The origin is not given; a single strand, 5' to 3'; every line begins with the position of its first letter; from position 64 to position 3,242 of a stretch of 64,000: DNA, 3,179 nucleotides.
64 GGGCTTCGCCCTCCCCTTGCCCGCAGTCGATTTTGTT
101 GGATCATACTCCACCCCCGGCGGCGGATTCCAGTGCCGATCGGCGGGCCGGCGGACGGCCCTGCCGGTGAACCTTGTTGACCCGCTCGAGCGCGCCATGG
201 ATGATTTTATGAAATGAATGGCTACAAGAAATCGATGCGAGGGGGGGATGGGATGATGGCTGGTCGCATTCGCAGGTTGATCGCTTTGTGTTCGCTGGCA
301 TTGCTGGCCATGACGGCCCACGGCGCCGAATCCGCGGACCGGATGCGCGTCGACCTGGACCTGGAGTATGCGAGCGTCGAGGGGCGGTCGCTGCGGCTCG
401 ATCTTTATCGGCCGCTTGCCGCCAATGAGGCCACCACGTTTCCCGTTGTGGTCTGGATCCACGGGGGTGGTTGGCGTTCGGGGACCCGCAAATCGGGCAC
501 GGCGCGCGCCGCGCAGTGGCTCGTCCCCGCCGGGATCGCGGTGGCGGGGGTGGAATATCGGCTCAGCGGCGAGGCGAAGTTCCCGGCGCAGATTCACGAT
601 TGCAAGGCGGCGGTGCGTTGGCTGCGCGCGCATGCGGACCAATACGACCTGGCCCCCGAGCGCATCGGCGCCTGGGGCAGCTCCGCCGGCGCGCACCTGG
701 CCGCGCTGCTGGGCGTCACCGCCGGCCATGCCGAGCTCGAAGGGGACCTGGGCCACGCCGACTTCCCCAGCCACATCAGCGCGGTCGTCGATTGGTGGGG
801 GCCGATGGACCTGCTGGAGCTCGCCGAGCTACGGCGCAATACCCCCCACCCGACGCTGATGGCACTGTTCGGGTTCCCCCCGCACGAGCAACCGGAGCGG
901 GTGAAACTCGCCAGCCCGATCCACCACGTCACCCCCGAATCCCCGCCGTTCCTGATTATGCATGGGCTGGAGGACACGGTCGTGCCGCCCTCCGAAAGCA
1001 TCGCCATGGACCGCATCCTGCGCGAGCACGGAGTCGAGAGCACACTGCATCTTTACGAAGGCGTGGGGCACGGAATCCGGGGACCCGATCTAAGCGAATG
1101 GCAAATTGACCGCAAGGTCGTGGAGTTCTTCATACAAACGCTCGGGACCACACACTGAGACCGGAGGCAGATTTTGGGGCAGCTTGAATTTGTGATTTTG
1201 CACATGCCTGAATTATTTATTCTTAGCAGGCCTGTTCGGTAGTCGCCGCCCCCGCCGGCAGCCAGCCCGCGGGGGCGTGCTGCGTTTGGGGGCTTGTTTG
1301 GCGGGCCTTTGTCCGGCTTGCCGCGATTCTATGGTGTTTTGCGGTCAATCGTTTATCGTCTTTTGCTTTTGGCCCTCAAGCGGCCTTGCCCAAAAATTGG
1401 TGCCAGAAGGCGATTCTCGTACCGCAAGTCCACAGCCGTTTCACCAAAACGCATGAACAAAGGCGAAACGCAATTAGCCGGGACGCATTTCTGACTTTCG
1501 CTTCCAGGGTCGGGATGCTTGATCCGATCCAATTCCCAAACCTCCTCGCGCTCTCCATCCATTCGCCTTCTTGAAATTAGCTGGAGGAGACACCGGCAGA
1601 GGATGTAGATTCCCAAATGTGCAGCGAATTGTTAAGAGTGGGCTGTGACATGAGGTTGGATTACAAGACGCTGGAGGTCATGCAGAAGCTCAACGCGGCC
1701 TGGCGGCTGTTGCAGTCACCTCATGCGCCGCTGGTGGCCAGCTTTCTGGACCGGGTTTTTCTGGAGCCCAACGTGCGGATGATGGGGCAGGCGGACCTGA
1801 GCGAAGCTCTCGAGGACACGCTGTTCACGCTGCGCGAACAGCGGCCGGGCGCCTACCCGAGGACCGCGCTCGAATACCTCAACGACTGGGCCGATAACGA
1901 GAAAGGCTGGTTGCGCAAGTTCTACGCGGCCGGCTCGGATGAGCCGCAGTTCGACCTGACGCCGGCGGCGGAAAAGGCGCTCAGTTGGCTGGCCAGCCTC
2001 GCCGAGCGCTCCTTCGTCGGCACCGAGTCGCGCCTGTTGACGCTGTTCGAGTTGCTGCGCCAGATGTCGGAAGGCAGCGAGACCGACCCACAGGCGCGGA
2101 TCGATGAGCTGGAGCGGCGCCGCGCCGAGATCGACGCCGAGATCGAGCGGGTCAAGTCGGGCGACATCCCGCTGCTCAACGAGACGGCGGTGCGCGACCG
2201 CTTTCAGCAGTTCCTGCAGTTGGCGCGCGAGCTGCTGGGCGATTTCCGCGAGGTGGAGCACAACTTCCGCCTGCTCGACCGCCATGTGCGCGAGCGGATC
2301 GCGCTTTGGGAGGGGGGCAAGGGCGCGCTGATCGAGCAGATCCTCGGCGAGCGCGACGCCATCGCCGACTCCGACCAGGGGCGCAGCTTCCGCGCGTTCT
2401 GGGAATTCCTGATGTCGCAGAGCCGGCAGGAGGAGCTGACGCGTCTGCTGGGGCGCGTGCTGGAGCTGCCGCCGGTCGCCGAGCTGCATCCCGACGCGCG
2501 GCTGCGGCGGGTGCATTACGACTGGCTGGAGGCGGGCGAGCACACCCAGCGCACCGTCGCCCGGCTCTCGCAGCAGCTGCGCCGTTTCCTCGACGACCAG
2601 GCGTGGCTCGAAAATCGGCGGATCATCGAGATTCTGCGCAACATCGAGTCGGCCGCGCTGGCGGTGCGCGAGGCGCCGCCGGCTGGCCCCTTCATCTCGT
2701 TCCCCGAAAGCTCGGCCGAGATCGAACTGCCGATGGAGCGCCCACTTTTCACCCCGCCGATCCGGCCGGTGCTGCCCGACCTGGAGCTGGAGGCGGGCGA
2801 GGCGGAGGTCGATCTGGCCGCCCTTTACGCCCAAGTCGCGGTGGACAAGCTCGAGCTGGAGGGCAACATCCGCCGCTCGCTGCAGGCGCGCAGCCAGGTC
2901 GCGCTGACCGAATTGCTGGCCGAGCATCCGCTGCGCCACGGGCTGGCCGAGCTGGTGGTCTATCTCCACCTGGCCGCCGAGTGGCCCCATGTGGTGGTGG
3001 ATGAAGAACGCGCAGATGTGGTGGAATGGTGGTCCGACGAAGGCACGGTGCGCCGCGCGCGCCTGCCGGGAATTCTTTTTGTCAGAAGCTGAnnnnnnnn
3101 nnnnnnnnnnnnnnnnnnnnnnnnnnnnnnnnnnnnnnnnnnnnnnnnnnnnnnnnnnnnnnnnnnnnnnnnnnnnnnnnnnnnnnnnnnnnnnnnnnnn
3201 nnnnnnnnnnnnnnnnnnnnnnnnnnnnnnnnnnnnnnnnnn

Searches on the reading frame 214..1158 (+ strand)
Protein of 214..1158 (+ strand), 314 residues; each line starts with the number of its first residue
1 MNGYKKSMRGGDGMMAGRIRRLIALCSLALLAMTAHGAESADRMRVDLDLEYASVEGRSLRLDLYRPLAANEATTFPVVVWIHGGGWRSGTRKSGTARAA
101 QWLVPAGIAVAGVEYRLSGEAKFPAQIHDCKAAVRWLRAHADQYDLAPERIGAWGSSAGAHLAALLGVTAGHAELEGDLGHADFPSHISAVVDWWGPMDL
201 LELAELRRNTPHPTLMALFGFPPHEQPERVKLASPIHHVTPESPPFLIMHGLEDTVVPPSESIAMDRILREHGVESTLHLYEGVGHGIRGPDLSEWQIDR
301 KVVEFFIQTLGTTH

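Call 54: search_protein_families(library=pfam, proteins=[window:214-1158:+], max_evalue=0.001)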
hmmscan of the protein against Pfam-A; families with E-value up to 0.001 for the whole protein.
window:214-1158:+ (314 aa): 7 families
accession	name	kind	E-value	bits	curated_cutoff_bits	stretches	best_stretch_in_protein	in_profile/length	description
PF20434.5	BD-FAE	-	7.3e-62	209.1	26.8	1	62-267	1-213/215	BD-FAE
PF07859.19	Abhydrolase_3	-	9.3e-26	91.3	25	1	79-288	1-208/210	alpha/beta hydrolase fold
PF00326.27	Peptidase_S9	-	3.2e-18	66.5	22.6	1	224-312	123-212/213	Prolyl oligopeptidase family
PF00135.34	COesterase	-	2.8e-11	43.5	27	1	59-168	85-202/515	Carboxylesterase family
PF02129.25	Peptidase_S15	-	1.2e-06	28.9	23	1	57-167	2-113/262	X-Pro dipeptidyl-peptidase (S15 family)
PF12146.15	Hydrolase_4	-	1.4e-06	28.2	27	0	245-288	193-234/239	Serine aminopeptidase, S33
PF01738.24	DLH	-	4.3e-05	23.6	21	1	230-287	130-187/217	Dienelactone hydrolase family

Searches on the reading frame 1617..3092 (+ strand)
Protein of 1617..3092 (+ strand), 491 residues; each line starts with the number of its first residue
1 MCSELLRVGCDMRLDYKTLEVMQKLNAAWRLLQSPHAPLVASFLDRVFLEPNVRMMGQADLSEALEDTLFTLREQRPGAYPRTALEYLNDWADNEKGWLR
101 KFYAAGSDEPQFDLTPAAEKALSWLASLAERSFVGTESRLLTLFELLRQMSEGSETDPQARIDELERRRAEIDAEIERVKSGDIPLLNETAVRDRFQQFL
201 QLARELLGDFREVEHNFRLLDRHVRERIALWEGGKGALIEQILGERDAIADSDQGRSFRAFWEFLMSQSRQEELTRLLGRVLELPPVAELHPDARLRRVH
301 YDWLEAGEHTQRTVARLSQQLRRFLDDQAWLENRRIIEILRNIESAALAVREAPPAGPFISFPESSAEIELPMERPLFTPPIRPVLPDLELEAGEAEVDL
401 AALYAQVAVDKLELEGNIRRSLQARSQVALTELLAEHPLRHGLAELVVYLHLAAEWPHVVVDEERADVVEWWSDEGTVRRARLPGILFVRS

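Call 54: search_protein_families(library=pfam, proteins=[window:1617-3092:+], max_evalue=0.001)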
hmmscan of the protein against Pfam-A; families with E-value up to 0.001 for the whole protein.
window:1617-3092:+ (491 aa): 1 family
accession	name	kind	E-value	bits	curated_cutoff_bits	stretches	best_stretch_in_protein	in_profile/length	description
PF11855.13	DUF3375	-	6e-160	533.6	28.6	1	26-488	6-474/474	Protein of unknown function (DUF3375)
